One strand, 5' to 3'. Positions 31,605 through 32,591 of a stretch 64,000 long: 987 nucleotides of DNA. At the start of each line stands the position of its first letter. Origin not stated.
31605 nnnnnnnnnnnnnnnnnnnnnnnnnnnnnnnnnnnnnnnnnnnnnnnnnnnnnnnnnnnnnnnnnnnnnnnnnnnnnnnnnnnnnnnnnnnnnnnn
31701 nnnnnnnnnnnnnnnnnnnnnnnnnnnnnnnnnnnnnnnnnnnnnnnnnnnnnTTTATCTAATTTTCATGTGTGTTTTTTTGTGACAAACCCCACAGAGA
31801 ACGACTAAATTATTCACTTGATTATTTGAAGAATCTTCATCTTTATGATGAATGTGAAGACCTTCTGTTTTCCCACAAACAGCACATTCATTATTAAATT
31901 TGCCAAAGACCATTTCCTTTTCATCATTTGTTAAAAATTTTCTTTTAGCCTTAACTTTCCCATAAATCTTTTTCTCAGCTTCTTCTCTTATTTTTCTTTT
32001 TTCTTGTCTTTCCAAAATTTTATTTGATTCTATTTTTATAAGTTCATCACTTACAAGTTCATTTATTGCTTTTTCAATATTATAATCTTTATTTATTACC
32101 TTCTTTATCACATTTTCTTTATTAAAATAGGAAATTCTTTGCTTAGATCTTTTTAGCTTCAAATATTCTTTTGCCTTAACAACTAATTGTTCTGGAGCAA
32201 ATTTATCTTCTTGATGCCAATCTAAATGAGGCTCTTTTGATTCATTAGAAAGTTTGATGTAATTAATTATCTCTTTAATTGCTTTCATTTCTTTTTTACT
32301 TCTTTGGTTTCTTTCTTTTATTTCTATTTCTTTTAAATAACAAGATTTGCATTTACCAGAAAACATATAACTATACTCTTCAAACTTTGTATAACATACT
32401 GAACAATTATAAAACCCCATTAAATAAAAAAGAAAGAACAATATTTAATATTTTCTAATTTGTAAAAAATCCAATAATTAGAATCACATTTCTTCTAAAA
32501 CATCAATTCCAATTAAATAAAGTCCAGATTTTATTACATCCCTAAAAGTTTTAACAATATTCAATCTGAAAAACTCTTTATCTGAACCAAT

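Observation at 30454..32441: Phage-like module: zinc-ribbon/HNH endonuclease followed 1 nt later by a RusA-type Holliday-junction resolvase, plus two small unknown genes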

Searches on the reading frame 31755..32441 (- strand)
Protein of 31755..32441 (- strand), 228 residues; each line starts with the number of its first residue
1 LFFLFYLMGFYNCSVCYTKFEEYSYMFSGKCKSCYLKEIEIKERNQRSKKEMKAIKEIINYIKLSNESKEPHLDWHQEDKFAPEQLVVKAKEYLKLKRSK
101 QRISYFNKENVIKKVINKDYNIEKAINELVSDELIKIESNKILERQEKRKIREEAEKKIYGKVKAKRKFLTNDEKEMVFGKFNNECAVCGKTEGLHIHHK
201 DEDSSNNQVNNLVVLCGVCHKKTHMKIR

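Call 3: search_protein_families(library=pfam, proteins=[window:31755-32441:-], max_evalue=1)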
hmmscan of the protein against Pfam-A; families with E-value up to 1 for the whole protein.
window:31755-32441:- (228 aa): 2 families
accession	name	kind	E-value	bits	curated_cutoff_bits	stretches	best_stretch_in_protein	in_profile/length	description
PF01844.29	HNH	-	0.00016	22.2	21.4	1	186-224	1-45/47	HNH endonuclease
PF13392.12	HNH_3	-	0.0003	20.8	24.8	1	193-215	17-39/46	HNH endonuclease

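Call 4: search_protein_families(library=phrogs, proteins=[window:31755-32441:-], max_evalue=1)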
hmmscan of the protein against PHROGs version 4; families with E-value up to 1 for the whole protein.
window:31755-32441:- (228 aa): 28 families (the best 25 are shown)
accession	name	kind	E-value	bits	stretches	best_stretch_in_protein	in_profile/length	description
phrog_8048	-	DNA, RNA and nucleotide metabolism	1.8e-10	41.5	1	141-225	135-227/273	HNH endonuclease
phrog_740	-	DNA, RNA and nucleotide metabolism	5.5e-07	29.9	1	160-224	15-85/332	HNH endonuclease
phrog_1271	-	DNA, RNA and nucleotide metabolism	1.2e-06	29.2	1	12-227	118-319/361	HNH endonuclease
phrog_10822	-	DNA, RNA and nucleotide metabolism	7.1e-06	26.8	1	147-224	65-148/245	HNH endonuclease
phrog_7785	-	DNA, RNA and nucleotide metabolism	2.5e-05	25.3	1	145-225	30-114/147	HNH endonuclease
phrog_8446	-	DNA, RNA and nucleotide metabolism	6.1e-05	23.8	1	50-223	26-195/211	HNH endonuclease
phrog_15471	-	DNA, RNA and nucleotide metabolism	0.0001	23.2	1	193-225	49-81/183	HNH endonuclease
phrog_144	-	DNA, RNA and nucleotide metabolism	0.00014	22.5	1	175-224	76-133/175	HNH endonuclease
phrog_589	-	DNA, RNA and nucleotide metabolism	0.00041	21.2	1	176-224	84-139/179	HNH endonuclease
phrog_7545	-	DNA, RNA and nucleotide metabolism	0.00061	21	1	133-226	56-135/160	HNH endonuclease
phrog_2214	-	DNA, RNA and nucleotide metabolism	0.0015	18.7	1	148-222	158-235/429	HNH endonuclease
phrog_22514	-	DNA, RNA and nucleotide metabolism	0.0019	19.4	1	145-225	28-110/187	HNH endonuclease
phrog_7370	-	DNA, RNA and nucleotide metabolism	0.0025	18.9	1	169-226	27-86/115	HNH endonuclease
phrog_21964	-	DNA, RNA and nucleotide metabolism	0.0028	18.3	1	192-227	180-215/244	HNH endonuclease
phrog_1588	-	unknown function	0.0038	18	1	164-226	17-85/132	-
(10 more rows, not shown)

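Call 14: find_homologous_proteins(query=window:31755-32441:-)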
Query window:31755-32441:- (228 aa): 68 proteins with E <= 0.001 among 503 candidates.
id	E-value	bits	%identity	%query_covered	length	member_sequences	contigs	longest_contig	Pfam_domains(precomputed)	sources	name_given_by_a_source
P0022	2.7e-123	428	100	89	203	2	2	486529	-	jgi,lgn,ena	jgi:5-methylcytosine-specific restriction endonuclease McrA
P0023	1.2e-82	295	67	97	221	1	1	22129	PF01844.30,PF13392.13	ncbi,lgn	-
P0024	2.9e-51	192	52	95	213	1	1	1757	-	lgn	-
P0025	1.5e-48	183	54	77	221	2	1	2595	-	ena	-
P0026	6.7e-48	181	49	95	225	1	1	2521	-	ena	-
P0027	7.3e-48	181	49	95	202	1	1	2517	-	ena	-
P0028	2.8e-47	179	51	81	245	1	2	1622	-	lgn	-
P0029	4.4e-47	179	49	91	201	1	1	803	-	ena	-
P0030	6.2e-47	178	69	54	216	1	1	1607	-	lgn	-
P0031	8.1e-46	175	48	100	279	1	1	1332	-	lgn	-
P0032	2.0e-41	160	65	54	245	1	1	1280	-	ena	-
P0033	4.5e-37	146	58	54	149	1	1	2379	PF13392.13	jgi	jgi:5-methylcytosine-specific restriction endonuclease McrA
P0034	4.3e-36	143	55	55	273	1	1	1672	-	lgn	-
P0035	1.9e-35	141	39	95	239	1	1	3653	PF13392.13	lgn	-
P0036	4.4e-35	139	56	53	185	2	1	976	-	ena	-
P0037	1.1e-34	138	53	59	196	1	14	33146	-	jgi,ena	-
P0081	8.6e-24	103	43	60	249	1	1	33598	PF13392.13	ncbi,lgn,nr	ncbi:HNH endonuclease [Candidatus Woesearchaeota archaeon]|nr:HNH endonuclease [Candidatus Woesearch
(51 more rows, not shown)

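Call 15: find_encoding_contigs(protein=P0023, flank=10000, max_places=2)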
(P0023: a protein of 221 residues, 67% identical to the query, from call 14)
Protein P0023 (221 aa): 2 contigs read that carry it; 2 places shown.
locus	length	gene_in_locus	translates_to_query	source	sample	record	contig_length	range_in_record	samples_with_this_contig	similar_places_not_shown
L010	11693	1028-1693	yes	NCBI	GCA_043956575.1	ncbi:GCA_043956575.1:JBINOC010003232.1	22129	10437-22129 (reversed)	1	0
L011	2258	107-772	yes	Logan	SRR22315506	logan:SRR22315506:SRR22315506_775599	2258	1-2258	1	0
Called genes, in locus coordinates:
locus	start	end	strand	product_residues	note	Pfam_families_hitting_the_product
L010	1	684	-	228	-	?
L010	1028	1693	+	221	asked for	PF01844:HNH (weak), PF13392:HNH_3 (weak)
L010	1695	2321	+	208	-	PF05866:RusA (weak)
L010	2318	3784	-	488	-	-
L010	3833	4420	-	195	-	-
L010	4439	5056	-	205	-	-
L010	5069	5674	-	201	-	-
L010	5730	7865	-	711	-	PF13385:Laminin_G_3, PF02973:Sialidase (weak)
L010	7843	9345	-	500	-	PF13229:Beta_helix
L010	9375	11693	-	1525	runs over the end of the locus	-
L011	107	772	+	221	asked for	PF01844:HNH (weak), PF13392:HNH_3 (weak)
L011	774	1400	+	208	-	PF05866:RusA (weak)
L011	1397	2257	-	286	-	?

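Call 16: find_encoding_contigs(protein=P0037, flank=8000, max_places=3)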
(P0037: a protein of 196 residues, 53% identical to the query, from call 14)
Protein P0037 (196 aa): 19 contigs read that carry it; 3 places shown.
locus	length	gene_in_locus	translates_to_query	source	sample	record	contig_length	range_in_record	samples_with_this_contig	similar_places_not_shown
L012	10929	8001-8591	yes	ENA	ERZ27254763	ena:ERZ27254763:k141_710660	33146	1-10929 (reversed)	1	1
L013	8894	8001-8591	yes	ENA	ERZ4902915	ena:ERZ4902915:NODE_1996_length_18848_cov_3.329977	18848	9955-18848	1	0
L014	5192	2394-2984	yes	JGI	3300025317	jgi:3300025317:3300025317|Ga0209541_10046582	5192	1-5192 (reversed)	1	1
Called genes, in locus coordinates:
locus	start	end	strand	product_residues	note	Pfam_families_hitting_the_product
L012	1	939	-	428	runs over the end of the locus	PF00009:GTP_EFTU, PF01926:MMR_HSR1 (faint), PF03144:GTP_EFTU_D2, PF03143:GTP_EFTU_D3, PF22594:GTP-eEF1A_C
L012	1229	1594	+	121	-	-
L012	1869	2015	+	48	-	-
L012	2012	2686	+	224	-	PF00005:ABC_tran, PF02463:SMC_N (faint), PF13304:AAA_21 (faint)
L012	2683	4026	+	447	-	PF07705:CARDB (faint)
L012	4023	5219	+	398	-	PF12704:MacB_PCD, PF02687:FtsX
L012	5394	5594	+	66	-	-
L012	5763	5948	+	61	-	-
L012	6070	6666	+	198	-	PF12705:PDDEXK_1, PF01930:Cas_Cas4 (weak)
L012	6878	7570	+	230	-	PF00565:SNase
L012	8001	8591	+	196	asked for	-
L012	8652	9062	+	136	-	-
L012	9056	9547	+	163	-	-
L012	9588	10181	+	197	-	-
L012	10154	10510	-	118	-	PF01797:Y1_Tnp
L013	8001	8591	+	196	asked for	-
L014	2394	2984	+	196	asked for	-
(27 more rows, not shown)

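Call 24: find_related_loci(query=window:31755-32441:-, collection=viral_contigs, flank=10000)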
Query window:31755-32441:- (228 aa) in viral_contigs; peptide patterns used: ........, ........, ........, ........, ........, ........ (x = any residue, [..] = any of these).
8 stretches matched a pattern, but none encodes a relative of the query by tblastn (E <= 1e-3).

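Call 27: find_related_loci(query=A2, collection=viral_contigs, flank=10000)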
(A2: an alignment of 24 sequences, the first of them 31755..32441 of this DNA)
Query A2 (228 aa) in viral_contigs; peptide patterns used: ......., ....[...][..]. (x = any residue, [..] = any of these).
65 stretches matched a pattern; 4 encode a relative of the query (tblastn E <= 1e-3); 4 distinct loci.
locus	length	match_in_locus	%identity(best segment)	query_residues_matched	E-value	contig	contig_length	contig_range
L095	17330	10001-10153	43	178-224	9e-7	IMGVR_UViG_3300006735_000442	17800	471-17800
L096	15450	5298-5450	43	178-224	9e-7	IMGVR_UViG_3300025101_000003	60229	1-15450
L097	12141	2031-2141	49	192-228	1e-6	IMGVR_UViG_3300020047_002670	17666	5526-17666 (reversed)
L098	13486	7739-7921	34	167-224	1e-4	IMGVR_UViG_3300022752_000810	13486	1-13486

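Call 40: search_protein_families(library=padloc, proteins=[window:31755-32441:-], max_evalue=0.01)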
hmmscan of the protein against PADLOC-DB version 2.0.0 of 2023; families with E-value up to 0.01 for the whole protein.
window:31755-32441:- (228 aa): 4 families
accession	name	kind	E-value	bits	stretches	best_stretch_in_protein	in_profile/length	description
PDLC00642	ZorE2|ZorE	-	8.8e-06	23.3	1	190-223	225-258/283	HNH endonuclease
PDLC00645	ZorE2|ZorE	-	8.5e-05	19.7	1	185-224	214-255/375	HNH endonuclease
PDLC00643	ZorE2|ZorE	-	0.00044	17.6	1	191-224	229-262/282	HNH endonuclease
PDLC03673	HEase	-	0.0036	14.9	1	190-224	100-134/227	homing endonuclease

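Call 56: predict_structure(alignment_id=A2)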
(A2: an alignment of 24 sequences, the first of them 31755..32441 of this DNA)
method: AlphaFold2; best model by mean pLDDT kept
length: 228 residues; sequences in the alignment: 24
mean_pLDDT: 81.4   pTM: 0.65
mean pLDDT of the five models: 81.4, 80.9, 78.5, 78.2, 75.2
residues with pLDDT >= 90: 94; 70-90: 85; 50-70: 33; < 50: 16
segments of 3 or more residues with pLDDT < 50: 1-7, 19-24
pLDDT, mean of each block of 10 residues (from residue 1): 48 54 57 85 91 94 72 78 80 53 85 97 91 89 90 91 78 93 97 94 84 94 77
secondary structure, 60 per line:
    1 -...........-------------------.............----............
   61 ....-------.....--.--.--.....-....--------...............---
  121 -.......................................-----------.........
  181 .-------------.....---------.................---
elements in order: H2-12 H32-44 H49-64 E72-76 E85-89 H91-94 E103-107 H108-117 H122-160 H172-181 E195-199 E212-216 H217-225

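Call 58: search_solved_structures(query=A2, max_evalue=0.1, show_alignments=1)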
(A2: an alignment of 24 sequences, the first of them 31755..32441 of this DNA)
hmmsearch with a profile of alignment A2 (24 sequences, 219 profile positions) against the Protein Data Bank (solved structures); distinct sequences matched with E-value up to 0.1: 0.

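Call 70: search_dna_similar(query=window:31755-32420:-, collection=phages, mode=protein, max_evalue=0.001, max_rows=10)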
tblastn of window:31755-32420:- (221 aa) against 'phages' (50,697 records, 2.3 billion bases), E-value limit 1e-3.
No match.

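Call 86: search_protein_families(library=ncbifam, proteins=[window:31755-32420:-], max_evalue=0.1)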
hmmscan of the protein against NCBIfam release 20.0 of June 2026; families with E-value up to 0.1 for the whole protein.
window:31755-32420:- (221 aa): 3 families
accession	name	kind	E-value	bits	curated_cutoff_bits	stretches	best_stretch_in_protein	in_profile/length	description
NF040563.1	guided_IscB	equivalog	1.6e-07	30.7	175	1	167-218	183-237/314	RNA-guided endonuclease IscB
NF038221.1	IcmJ_DotN_IVB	equivalog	0.00097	18.7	100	1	146-214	14-82/205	type IVB secretion system protein IcmJDotN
NF045808.1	PT-DNA_restrict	exception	0.011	14.9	180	0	100-214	98-221/284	phosphorothioated DNA-binding restriction endonuclease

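Call 89: find_encoding_contigs(protein=P0081, flank=6000, max_places=2)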
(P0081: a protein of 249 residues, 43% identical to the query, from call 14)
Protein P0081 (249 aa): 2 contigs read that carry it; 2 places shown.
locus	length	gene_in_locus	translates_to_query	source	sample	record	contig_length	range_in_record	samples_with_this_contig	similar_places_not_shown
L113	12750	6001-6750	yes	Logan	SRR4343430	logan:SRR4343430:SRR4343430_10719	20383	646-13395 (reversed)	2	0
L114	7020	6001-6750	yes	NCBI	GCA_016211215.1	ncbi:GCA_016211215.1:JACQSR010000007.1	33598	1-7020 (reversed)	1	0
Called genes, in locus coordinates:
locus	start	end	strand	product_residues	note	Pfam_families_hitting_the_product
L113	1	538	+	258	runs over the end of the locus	PF01909:NTP_transf_2, PF18765:Polbeta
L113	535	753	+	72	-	-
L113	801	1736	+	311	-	-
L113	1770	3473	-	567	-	PF06418:CTP_synth_N, PF00117:GATase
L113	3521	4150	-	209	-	PF02163:Peptidase_M50 (faint)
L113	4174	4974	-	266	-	PF00561:Abhydrolase_1, PF03096:Ndr (weak), PF12146:Hydrolase_4, PF12697:Abhydrolase_6, PF12695:Abhydrolase_5 (faint)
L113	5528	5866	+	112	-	-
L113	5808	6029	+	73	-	PF04014:MazE_antitoxin (weak)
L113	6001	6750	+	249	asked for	PF13392:HNH_3 (weak)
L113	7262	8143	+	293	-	-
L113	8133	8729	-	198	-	PF02475:TRM5-TYW2_MTfase, PF05175:MTS, PF10294:Methyltransf_16 (weak), PF06325:PrmA, PF13847:Methyltransf_31, PF08242:Methyltransf_12 (weak), PF13649:Methyltransf_25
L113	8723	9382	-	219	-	-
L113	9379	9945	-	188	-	-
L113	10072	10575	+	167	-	PF03551:PadR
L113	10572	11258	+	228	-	PF00005:ABC_tran, PF13304:AAA_21 (faint)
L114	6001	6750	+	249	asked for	PF13392:HNH_3 (weak)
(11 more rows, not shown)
